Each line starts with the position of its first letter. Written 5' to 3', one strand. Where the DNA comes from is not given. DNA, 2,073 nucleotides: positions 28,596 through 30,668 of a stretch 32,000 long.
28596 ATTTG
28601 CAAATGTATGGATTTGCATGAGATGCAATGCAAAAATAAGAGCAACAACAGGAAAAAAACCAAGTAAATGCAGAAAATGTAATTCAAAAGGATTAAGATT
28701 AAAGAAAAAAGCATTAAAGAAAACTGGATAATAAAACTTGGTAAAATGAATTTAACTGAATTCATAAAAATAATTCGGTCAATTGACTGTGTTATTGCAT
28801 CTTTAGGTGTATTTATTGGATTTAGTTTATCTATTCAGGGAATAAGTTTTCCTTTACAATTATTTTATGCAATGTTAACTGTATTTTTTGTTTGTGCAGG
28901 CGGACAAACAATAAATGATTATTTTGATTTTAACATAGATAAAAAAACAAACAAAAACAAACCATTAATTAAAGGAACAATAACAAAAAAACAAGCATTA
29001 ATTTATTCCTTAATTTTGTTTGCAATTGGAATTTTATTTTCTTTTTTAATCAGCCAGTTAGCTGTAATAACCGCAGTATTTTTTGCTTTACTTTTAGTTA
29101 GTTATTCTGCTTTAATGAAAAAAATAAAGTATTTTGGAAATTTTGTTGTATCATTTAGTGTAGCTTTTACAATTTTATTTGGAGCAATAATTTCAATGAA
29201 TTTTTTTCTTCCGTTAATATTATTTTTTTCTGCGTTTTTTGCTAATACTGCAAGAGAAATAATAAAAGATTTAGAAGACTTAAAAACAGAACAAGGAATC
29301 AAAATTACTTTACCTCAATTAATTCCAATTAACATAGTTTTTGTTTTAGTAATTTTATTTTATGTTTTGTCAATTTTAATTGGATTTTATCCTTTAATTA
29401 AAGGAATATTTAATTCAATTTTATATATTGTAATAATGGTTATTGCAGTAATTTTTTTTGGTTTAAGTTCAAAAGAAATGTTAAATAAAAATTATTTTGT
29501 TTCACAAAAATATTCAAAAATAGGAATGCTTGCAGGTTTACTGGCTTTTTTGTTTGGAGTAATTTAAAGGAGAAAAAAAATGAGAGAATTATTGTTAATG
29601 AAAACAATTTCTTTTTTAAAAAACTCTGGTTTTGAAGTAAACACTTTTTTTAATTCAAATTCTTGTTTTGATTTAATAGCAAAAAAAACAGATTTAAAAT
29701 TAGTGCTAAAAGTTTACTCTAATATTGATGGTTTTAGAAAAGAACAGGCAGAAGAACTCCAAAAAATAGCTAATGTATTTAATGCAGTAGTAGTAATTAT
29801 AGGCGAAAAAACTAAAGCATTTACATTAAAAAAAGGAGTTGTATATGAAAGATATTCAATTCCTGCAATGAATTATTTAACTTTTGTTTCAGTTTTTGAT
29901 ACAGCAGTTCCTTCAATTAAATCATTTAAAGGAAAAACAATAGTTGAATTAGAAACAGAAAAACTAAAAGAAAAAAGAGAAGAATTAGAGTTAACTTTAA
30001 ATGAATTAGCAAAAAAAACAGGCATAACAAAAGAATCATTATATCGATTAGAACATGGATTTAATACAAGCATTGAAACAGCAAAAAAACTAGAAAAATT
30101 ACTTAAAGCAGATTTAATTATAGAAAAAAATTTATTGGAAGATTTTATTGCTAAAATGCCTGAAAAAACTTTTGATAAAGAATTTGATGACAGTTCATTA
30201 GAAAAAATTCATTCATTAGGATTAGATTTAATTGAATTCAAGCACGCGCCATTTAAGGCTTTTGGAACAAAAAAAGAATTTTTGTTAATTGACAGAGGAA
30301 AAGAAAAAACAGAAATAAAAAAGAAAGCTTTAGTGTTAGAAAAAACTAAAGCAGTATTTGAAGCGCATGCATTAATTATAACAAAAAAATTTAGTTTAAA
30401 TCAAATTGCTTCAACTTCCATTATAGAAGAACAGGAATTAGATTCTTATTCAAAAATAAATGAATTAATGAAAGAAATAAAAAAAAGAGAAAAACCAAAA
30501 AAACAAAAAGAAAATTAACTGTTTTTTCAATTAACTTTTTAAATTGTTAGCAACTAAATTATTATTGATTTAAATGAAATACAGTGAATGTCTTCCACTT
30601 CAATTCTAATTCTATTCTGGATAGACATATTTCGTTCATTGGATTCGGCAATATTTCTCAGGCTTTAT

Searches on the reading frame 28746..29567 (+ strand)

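Call 61: search_protein_families(library=pfam, proteins=[window:28746-29567:+], max_evalue=0.01)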
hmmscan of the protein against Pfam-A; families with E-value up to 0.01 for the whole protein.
window:28746-29567:+ (273 aa): 1 family
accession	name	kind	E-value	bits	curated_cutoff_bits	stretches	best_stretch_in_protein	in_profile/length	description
PF01040.23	UbiA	-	1.3e-32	113.5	34.2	1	21-248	4-235/250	UbiA prenyltransferase family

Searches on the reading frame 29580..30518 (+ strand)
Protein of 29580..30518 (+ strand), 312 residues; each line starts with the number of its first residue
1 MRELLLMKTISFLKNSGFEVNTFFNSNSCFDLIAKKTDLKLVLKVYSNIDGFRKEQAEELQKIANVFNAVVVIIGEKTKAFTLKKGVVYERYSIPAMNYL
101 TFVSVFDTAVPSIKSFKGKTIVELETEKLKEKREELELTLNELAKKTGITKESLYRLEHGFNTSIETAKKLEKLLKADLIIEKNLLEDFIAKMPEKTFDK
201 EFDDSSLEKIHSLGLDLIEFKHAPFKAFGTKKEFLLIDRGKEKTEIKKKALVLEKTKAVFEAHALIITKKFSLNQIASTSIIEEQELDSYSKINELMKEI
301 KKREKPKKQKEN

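Call 61: search_protein_families(library=pfam, proteins=[window:29580-30518:+], max_evalue=0.01)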
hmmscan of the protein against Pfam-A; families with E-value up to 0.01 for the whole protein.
window:29580-30518:+ (312 aa): 5 families
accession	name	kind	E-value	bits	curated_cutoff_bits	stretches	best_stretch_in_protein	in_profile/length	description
PF01381.28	HTH_3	-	1.2e-11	44.9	23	1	129-176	1-49/55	Helix-turn-helix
PF12844.13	HTH_19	-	7.1e-06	26.3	30.2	1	127-176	2-49/64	Helix-turn-helix domain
PF13443.12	HTH_26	-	3.8e-05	24.3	22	1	128-173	1-48/63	Cro/C1-type HTH DNA-binding domain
PF13413.12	HTH_25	-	0.0004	20.6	24.6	1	129-160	2-33/62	Helix-turn-helix domain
PF13560.12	HTH_31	-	0.00059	20.5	27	1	129-177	6-56/64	Helix-turn-helix domain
